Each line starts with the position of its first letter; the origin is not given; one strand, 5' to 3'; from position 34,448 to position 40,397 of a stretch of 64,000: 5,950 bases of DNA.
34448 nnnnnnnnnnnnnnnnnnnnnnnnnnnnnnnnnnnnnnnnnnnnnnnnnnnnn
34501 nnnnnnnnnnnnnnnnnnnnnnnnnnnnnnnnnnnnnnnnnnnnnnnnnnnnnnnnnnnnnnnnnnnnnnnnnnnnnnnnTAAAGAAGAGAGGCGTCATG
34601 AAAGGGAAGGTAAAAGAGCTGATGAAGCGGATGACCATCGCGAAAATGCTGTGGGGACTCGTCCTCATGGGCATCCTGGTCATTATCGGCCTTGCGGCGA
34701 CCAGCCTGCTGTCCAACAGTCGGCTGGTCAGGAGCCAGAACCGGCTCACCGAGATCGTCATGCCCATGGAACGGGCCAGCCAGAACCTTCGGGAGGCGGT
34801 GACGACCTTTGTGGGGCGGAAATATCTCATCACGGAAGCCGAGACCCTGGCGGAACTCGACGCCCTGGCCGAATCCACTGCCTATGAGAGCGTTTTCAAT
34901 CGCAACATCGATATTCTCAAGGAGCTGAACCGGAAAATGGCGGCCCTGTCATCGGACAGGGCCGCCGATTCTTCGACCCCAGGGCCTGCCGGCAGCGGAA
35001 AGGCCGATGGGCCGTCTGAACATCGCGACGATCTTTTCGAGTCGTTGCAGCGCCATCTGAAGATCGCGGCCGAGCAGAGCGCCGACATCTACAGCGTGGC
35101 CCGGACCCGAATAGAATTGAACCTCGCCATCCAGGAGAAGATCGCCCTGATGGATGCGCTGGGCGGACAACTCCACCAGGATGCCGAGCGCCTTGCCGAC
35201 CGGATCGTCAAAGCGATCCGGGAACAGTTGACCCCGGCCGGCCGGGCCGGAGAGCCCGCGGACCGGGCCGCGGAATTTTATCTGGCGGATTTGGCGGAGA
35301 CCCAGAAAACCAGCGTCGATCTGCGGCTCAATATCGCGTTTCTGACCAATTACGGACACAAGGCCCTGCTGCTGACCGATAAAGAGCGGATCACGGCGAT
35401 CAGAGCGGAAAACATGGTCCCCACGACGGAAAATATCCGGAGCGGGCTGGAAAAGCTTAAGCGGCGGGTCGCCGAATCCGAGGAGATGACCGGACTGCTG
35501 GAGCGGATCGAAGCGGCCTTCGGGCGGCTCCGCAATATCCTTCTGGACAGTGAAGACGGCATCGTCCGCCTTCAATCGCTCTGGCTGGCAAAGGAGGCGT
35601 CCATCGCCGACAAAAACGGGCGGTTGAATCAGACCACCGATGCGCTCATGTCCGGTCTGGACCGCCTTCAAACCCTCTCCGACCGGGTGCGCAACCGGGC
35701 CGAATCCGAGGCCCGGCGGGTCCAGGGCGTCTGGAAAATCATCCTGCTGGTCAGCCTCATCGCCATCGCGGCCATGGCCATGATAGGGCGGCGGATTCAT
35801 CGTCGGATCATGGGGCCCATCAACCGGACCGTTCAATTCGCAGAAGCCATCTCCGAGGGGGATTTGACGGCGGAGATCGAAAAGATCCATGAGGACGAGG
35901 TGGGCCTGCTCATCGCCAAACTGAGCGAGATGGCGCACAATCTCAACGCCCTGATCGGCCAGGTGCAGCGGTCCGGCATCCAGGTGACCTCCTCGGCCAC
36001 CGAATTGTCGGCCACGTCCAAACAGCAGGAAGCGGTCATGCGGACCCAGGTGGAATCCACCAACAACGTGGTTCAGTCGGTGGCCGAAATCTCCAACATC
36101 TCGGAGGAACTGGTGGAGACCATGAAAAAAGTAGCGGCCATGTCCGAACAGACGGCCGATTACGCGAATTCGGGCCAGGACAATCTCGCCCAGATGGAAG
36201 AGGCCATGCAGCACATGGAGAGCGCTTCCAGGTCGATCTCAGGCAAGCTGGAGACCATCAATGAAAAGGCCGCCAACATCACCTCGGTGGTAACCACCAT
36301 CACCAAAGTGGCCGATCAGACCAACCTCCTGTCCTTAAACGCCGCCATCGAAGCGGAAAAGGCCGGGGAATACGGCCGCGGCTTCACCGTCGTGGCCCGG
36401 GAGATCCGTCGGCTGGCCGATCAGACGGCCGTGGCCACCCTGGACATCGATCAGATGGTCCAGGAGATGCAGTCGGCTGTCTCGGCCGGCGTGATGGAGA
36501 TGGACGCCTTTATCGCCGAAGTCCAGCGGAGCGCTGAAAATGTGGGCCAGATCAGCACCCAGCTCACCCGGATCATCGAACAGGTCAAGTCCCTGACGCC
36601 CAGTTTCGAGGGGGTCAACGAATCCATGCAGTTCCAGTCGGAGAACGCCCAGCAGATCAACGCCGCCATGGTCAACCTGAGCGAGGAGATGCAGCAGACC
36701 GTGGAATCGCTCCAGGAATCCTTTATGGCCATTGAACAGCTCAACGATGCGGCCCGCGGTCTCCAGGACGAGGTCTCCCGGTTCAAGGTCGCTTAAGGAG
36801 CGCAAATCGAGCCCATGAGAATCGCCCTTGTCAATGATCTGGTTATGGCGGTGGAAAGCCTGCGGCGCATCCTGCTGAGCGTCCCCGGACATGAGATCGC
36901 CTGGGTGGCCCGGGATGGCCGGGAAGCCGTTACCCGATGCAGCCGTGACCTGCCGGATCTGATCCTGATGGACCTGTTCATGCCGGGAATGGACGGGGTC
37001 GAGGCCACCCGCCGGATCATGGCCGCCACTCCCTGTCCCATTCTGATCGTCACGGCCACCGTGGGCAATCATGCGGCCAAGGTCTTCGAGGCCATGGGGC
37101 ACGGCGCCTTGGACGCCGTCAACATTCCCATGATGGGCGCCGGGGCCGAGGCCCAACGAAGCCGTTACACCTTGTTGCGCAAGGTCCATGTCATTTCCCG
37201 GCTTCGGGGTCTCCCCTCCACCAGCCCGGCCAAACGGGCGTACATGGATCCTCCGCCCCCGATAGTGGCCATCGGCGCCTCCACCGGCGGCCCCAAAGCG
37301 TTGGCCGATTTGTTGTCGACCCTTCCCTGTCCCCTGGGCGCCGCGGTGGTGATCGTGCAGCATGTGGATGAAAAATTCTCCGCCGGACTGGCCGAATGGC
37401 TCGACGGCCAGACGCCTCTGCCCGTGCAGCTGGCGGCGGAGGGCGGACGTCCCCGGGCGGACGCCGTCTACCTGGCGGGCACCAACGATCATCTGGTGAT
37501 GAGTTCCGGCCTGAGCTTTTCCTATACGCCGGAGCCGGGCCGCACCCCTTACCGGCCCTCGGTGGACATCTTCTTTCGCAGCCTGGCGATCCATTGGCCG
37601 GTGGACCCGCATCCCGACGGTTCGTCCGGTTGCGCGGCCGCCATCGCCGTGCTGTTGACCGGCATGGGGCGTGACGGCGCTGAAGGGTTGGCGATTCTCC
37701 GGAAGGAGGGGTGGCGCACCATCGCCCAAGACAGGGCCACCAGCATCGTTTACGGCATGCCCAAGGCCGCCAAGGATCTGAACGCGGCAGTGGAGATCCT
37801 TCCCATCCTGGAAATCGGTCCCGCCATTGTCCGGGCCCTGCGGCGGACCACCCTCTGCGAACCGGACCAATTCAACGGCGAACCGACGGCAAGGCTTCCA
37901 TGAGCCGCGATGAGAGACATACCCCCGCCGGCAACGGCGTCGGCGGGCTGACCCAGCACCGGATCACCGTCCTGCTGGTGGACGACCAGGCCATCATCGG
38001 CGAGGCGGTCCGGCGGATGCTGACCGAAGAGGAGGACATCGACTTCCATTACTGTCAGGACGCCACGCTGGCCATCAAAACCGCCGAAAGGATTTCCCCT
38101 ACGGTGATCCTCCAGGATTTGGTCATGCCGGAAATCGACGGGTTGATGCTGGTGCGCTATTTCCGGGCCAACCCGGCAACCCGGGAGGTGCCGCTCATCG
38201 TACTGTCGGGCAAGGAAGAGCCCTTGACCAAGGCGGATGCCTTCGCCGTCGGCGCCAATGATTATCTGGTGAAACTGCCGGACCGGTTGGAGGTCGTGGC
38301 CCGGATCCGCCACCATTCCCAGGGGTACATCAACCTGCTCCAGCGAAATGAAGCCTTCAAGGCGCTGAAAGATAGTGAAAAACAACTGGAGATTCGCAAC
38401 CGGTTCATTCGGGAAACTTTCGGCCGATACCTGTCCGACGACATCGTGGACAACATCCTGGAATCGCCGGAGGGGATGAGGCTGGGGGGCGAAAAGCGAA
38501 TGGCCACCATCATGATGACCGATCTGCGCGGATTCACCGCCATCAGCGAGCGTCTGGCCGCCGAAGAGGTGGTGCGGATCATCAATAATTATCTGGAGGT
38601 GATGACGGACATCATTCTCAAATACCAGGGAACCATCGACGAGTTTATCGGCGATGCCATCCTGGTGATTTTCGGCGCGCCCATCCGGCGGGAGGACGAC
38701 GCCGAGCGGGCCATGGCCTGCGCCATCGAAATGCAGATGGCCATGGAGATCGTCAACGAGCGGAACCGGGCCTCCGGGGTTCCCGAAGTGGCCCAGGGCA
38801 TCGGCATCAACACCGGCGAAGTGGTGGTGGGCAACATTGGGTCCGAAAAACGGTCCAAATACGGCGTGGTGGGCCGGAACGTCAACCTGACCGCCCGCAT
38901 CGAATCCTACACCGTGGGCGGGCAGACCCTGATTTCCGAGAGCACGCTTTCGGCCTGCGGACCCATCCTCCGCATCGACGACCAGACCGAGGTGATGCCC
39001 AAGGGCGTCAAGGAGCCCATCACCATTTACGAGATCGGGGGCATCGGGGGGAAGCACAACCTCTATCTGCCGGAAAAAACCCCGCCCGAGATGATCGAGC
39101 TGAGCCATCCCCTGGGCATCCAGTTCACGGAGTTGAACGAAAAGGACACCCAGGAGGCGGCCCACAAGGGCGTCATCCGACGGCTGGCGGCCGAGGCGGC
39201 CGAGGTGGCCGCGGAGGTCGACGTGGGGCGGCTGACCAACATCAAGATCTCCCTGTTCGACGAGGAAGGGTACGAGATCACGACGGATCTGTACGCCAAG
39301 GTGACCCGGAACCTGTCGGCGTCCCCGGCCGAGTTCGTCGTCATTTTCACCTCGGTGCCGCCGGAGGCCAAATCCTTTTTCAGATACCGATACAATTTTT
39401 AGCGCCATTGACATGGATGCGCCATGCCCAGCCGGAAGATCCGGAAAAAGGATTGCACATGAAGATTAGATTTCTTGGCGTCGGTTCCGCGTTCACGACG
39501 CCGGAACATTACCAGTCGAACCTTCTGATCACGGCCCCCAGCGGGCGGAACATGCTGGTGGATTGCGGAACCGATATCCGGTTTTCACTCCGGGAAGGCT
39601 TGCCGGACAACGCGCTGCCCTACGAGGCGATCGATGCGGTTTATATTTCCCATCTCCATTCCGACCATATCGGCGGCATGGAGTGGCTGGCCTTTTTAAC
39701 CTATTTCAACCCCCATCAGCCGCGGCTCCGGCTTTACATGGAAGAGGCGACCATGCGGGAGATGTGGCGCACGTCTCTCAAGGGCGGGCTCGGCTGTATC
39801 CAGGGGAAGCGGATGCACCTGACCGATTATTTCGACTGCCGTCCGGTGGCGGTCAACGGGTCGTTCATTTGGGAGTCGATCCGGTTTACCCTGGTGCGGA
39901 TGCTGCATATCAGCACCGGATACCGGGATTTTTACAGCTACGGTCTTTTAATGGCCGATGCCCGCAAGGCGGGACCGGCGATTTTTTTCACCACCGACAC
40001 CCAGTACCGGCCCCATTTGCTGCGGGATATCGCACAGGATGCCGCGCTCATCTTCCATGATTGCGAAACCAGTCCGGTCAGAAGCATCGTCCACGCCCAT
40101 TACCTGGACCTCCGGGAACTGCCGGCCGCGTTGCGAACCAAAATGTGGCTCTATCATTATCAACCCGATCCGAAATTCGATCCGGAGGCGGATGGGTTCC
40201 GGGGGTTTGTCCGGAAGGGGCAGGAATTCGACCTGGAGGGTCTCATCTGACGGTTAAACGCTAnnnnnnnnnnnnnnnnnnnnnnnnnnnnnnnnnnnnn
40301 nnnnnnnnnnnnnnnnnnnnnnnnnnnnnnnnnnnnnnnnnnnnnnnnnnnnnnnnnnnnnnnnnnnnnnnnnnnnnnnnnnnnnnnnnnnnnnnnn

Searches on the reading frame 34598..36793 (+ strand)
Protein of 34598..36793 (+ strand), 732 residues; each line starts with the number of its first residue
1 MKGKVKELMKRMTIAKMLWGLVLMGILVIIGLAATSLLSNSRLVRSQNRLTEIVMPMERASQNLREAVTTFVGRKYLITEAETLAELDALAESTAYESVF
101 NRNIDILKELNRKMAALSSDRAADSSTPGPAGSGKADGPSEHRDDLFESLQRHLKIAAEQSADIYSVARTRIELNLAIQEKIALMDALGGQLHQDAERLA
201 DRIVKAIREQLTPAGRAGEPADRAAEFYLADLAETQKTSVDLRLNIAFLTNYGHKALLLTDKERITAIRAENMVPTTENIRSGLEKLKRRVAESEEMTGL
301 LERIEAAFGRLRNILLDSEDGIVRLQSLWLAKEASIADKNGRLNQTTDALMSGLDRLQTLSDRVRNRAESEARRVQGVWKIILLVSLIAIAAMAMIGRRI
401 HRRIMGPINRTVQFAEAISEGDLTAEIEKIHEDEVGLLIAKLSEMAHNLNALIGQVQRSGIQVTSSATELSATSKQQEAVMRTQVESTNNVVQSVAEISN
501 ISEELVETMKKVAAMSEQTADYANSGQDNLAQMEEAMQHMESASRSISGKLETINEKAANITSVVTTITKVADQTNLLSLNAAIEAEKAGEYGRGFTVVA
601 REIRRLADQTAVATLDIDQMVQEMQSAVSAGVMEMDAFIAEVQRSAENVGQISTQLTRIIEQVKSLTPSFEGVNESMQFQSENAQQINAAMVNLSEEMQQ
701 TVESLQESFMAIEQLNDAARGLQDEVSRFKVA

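Call 8: search_protein_families(library=pfam, proteins=[window:34598-36793:+], max_evalue=0.001)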
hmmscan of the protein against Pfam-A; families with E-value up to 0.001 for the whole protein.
window:34598-36793:+ (732 aa): 3 families
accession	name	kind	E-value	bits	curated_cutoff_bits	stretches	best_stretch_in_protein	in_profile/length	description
PF00015.26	MCPsignal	-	2.2e-31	109.5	34.6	1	515-694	3-168/172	Methyl-accepting chemotaxis protein (MCP) signalling domain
PF00672.30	HAMP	-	5.8e-07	30.2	25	1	400-450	2-52/53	HAMP domain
PF06103.16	DUF948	-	0.00077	20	37.2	0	438-502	20-84/89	Bacterial protein of unknown function (DUF948)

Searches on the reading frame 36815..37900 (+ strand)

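Call 8: search_protein_families(library=pfam, proteins=[window:36815-37900:+], max_evalue=0.001)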
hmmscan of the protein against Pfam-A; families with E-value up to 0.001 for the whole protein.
window:36815-37900:+ (362 aa): 2 families
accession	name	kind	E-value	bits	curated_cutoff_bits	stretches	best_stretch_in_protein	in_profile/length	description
PF01339.22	CheB_methylest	-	2.3e-51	174.4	24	1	151-338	1-174/174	CheB methylesterase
PF00072.30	Response_reg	-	3.6e-14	53.3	30.2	1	3-102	1-97/111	Response regulator receiver domain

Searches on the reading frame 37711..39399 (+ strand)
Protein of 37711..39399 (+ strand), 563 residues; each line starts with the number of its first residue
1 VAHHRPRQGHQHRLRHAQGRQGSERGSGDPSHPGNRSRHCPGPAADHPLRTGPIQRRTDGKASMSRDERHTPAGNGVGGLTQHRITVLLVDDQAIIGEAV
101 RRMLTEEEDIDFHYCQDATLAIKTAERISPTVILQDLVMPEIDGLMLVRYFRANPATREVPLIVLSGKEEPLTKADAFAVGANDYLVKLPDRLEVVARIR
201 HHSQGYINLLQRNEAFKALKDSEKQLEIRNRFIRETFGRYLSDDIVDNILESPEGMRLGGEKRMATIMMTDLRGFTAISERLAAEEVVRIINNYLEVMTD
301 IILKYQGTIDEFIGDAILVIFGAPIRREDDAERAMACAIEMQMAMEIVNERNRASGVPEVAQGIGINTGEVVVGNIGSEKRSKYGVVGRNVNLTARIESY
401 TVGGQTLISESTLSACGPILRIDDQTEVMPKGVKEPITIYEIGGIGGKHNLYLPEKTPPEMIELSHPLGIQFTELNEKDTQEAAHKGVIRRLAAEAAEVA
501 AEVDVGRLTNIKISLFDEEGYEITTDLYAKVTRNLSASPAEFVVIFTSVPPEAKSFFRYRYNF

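Call 8: search_protein_families(library=pfam, proteins=[window:37711-39399:+], max_evalue=0.001)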
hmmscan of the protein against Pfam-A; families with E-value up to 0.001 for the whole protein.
window:37711-39399:+ (563 aa): 2 families
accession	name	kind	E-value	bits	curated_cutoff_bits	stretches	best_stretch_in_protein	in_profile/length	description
PF00211.25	Guanylate_cyc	-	2.8e-24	86.2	21.9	1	264-440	8-179/183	Adenylate and Guanylate cyclase catalytic domain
PF00072.30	Response_reg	-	7.3e-18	65.2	30.2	1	87-199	1-110/111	Response regulator receiver domain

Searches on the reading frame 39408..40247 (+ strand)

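Call 7: search_protein_families(library=pfam, proteins=[window:39408-40247:+], max_evalue=0.001)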
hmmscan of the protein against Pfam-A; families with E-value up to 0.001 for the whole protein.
window:39408-40247:+ (280 aa): 3 families
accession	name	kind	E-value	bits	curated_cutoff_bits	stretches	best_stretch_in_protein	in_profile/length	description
PF23023.1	Anti-Pycsar_Apyc1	-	1.7e-22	80.5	50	1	18-253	3-223/250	Anti-Pycsar protein Apyc1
PF12706.13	Lactamase_B_2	-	4.9e-13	49.6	27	1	47-230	1-178/200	Beta-lactamase superfamily domain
PF00753.33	Lactamase_B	-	7.2e-10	39.6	22.7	1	37-125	7-94/196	Metallo-beta-lactamase superfamily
